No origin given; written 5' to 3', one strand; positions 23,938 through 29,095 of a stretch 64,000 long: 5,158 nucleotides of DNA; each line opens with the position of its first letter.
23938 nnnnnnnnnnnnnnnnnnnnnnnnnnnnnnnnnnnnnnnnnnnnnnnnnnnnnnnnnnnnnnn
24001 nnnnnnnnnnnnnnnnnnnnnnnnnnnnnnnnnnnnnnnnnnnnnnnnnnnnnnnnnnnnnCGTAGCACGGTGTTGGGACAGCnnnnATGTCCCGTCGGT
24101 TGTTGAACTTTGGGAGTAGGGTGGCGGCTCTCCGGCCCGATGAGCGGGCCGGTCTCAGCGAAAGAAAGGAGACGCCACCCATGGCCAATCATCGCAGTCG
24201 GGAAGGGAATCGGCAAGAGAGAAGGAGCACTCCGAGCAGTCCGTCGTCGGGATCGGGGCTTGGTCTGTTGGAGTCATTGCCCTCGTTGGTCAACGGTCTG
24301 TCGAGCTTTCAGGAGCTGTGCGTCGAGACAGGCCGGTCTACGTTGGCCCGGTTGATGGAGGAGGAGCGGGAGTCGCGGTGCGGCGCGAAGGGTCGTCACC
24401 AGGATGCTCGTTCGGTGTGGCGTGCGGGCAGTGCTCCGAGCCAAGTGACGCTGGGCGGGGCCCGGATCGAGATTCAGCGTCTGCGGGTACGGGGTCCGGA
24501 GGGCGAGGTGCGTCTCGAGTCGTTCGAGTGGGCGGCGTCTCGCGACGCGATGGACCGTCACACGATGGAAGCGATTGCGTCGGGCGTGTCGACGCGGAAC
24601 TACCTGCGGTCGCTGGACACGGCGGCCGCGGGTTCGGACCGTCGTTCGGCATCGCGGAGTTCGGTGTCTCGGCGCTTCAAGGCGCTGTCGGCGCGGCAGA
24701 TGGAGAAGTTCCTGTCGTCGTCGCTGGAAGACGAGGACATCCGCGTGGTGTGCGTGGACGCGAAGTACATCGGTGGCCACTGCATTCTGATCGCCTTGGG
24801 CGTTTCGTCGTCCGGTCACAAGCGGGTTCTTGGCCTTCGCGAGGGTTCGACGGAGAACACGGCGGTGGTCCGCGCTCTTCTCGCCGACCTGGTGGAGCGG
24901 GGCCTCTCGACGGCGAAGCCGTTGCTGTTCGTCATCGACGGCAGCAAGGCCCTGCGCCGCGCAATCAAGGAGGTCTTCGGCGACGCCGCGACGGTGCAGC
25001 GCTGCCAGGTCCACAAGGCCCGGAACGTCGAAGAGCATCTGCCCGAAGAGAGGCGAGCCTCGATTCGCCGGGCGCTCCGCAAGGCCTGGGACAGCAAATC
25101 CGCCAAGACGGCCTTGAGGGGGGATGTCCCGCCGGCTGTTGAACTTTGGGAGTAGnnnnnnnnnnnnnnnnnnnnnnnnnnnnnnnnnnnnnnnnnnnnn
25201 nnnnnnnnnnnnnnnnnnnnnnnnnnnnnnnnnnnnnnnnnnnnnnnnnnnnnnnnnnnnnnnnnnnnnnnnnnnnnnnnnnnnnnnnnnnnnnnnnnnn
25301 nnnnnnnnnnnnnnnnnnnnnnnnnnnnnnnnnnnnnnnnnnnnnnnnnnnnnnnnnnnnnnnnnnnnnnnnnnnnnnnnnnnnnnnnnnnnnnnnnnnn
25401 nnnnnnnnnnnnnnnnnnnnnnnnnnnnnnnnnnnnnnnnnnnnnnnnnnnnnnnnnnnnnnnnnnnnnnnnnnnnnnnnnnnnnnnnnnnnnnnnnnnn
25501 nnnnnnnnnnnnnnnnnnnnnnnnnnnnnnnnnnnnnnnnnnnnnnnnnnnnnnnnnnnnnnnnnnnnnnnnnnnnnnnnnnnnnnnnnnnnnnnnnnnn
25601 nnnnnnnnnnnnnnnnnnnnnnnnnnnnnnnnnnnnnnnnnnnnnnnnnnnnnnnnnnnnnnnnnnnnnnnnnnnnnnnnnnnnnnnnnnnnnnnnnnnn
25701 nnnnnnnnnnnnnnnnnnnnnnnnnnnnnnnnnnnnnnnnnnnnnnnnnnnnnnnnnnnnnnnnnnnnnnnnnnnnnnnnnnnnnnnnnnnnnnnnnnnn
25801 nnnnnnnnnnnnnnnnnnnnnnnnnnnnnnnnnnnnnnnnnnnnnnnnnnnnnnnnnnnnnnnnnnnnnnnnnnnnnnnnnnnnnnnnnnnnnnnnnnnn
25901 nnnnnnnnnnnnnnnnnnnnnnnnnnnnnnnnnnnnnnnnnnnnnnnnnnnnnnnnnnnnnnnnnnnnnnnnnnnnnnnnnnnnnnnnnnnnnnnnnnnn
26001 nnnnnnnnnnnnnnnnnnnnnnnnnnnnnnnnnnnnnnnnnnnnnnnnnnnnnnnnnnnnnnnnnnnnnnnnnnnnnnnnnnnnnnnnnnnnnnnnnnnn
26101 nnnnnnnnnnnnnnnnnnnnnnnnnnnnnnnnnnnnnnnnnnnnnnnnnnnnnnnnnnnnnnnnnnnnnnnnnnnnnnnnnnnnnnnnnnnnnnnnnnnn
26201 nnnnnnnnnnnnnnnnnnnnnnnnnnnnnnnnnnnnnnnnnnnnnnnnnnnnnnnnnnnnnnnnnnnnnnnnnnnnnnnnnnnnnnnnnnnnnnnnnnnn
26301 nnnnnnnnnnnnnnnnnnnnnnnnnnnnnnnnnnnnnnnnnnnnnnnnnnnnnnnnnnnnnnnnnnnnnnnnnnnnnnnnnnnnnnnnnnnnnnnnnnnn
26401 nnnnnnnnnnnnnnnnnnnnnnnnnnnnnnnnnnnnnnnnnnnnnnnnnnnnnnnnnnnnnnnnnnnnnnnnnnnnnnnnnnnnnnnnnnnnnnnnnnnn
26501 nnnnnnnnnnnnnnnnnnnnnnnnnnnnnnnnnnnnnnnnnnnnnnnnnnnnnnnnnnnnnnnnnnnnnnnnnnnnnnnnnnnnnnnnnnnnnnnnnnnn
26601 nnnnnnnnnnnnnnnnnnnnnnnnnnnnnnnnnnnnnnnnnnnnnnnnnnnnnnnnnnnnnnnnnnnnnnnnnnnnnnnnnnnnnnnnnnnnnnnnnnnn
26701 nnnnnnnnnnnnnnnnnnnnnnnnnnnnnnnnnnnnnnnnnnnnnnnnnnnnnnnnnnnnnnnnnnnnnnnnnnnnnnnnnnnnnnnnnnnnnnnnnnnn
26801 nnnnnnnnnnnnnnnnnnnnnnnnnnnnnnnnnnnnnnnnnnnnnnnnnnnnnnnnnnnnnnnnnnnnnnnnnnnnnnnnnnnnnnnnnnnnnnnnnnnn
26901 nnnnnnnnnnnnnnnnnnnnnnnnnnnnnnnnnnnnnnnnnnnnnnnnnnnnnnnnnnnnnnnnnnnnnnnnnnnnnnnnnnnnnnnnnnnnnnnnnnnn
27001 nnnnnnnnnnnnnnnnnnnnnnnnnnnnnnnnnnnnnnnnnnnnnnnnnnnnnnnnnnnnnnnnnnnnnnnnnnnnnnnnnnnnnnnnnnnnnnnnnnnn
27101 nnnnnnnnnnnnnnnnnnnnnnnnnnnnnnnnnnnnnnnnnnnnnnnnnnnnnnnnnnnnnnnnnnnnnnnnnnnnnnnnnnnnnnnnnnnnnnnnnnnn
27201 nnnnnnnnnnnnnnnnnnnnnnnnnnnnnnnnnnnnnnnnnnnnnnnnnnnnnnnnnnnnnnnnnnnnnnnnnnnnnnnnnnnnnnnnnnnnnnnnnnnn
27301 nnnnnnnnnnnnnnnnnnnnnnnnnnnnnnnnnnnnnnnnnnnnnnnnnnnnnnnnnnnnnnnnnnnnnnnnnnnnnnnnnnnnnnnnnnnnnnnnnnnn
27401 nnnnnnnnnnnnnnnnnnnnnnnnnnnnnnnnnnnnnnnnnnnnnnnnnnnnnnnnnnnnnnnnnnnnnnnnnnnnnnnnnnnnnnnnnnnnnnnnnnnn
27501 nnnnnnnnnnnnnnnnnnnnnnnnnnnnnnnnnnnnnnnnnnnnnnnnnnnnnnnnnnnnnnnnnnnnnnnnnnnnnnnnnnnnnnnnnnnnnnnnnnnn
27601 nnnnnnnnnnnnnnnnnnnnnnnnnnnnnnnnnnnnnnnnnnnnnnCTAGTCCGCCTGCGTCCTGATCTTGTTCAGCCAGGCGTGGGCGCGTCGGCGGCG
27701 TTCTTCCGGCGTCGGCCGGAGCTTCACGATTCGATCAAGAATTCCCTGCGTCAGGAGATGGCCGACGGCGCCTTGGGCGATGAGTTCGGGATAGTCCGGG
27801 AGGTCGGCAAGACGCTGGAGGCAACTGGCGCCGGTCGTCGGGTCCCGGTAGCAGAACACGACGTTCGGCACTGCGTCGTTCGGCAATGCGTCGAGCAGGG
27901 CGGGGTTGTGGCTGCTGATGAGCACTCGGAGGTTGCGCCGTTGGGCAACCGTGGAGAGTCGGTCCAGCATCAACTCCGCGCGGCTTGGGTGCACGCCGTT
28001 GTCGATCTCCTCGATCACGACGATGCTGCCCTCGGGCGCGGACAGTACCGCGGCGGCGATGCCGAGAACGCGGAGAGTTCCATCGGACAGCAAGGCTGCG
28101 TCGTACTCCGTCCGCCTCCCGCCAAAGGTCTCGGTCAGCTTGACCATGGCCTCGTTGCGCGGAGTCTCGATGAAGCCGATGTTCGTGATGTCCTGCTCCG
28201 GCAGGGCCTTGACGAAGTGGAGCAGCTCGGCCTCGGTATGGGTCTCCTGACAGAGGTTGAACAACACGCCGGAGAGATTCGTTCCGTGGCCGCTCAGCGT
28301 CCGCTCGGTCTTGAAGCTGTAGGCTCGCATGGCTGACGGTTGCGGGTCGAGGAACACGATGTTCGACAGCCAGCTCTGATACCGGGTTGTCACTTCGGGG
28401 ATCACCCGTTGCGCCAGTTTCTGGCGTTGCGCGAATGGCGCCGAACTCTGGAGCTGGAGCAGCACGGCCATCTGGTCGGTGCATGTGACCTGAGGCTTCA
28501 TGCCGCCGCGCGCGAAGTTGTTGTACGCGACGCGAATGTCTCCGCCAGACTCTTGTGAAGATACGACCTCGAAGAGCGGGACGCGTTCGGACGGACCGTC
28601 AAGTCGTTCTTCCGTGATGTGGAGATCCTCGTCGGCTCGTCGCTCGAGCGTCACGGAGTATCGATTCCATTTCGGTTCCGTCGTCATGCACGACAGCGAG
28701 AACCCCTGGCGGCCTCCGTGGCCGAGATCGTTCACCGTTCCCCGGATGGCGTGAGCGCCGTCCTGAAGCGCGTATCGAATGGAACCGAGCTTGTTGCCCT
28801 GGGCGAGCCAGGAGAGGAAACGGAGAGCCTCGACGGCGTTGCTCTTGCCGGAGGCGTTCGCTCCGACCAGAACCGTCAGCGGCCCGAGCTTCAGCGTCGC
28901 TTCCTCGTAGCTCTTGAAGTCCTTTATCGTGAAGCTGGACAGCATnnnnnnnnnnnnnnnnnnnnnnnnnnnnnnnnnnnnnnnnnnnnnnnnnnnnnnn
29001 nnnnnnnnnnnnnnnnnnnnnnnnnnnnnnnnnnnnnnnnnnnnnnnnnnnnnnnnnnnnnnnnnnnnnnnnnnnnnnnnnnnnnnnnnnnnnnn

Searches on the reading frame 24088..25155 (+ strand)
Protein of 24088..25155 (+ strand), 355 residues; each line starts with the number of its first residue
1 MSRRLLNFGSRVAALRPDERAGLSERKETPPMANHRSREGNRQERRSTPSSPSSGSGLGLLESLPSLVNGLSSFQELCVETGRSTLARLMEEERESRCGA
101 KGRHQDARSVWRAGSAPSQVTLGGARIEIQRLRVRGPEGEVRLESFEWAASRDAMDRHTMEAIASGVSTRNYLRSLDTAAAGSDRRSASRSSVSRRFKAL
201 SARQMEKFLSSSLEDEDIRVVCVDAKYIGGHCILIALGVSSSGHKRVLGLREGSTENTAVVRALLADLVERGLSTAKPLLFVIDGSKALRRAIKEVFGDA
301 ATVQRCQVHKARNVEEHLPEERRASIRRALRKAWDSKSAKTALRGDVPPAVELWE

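Call 56: search_protein_families(library=pfam, proteins=[window:24088-25155:+], max_evalue=0.00001)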
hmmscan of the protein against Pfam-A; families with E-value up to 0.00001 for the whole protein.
window:24088-25155:+ (355 aa): 1 family
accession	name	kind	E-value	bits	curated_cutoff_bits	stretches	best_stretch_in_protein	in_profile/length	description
PF00872.24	Transposase_mut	-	1.9e-31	109.7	21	1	76-343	24-290/379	Transposase, Mutator family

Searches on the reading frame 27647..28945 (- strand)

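Call 56: search_protein_families(library=pfam, proteins=[window:27647-28945:-], max_evalue=0.00001)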
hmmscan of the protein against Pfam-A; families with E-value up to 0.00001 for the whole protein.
window:27647-28945:- (432 aa): 4 families
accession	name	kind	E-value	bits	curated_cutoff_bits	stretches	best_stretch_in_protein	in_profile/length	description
PF13304.12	AAA_21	-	6.3e-28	99.1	27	2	246-352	220-304/304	AAA domain, putative AbiEii toxin, Type IV TA system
PF13175.12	AAA_15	-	6.8e-17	62.6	32.1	1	1-44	1-46/374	AAA ATPase domain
PF02463.25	SMC_N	-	8.6e-10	38.8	40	1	1-44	1-47/220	RecF/RecN/SMC N terminal domain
PF13476.12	AAA_23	-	1.6e-06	29.3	27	1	6-46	3-44/201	AAA domain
